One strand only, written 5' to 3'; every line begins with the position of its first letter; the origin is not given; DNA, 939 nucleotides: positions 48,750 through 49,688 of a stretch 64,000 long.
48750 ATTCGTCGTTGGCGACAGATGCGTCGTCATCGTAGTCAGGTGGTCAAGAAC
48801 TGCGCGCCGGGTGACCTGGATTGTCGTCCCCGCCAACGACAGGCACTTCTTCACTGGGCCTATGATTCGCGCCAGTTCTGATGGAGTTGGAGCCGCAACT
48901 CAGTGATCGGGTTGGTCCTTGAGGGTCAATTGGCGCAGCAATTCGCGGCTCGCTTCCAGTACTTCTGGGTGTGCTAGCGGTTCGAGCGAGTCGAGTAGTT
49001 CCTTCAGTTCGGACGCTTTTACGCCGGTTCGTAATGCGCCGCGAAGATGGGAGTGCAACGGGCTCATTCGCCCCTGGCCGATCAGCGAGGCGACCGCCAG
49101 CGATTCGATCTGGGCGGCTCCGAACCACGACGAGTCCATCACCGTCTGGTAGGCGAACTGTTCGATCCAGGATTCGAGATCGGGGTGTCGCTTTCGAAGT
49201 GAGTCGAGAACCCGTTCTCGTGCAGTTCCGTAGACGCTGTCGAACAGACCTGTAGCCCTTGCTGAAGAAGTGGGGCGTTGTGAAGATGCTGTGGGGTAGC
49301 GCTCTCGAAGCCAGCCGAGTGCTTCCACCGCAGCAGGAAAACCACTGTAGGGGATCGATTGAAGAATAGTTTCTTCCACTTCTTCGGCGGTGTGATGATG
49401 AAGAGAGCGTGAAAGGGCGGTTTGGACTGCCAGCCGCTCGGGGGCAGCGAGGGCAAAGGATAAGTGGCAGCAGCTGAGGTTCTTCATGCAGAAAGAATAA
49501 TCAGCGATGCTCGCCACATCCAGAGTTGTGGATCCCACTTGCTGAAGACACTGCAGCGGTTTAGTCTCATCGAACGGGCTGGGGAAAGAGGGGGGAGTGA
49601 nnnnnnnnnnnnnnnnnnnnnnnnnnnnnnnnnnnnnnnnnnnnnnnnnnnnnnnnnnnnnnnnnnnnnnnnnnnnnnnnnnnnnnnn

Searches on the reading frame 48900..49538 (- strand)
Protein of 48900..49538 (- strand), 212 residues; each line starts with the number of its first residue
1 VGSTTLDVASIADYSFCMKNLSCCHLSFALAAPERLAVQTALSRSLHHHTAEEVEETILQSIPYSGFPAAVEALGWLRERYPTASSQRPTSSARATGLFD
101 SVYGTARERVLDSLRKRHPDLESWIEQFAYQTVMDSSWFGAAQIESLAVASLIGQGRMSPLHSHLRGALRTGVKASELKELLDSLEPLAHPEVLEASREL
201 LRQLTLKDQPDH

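Call 5: search_protein_families(library=pfam, proteins=[window:48900-49538:-], max_evalue=0.1)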
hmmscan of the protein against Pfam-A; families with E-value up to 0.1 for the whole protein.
window:48900-49538:- (212 aa): 2 families
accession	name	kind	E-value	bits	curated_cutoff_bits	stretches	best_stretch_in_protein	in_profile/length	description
PF02627.25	CMD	-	9e-11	42.1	23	2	120-194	2-76/84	Carboxymuconolactone decarboxylase family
PF08195.16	TRI9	-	0.056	13.8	25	0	118-133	14-28/43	TRI9 protein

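Call 6: search_protein_families(library=ncbifam, proteins=[window:48900-49538:-], max_evalue=0.1)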
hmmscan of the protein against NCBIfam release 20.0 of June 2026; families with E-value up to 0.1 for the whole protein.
window:48900-49538:- (212 aa): 3 families
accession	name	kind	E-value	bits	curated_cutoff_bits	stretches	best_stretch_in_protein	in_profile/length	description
NF051488.1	bifunc_PcaDC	exception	1.2e-07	31.2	390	1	111-182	279-350/375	bifunctional 3-oxoadipate enol-lactonase/4-carboxymuconolactone decarboxylase PcaDC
TIGR02425.1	decarb_PcaC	equivalog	9.1e-07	29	155.7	1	120-182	34-96/123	4-carboxymuconolactone decarboxylase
NF051487.1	bifunc_PcaCD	exception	0.0011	18.1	430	0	36-74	78-117/413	bifunctional 4-carboxymuconolactone decarboxylase/3-oxoadipate enol-lactonase PcaCD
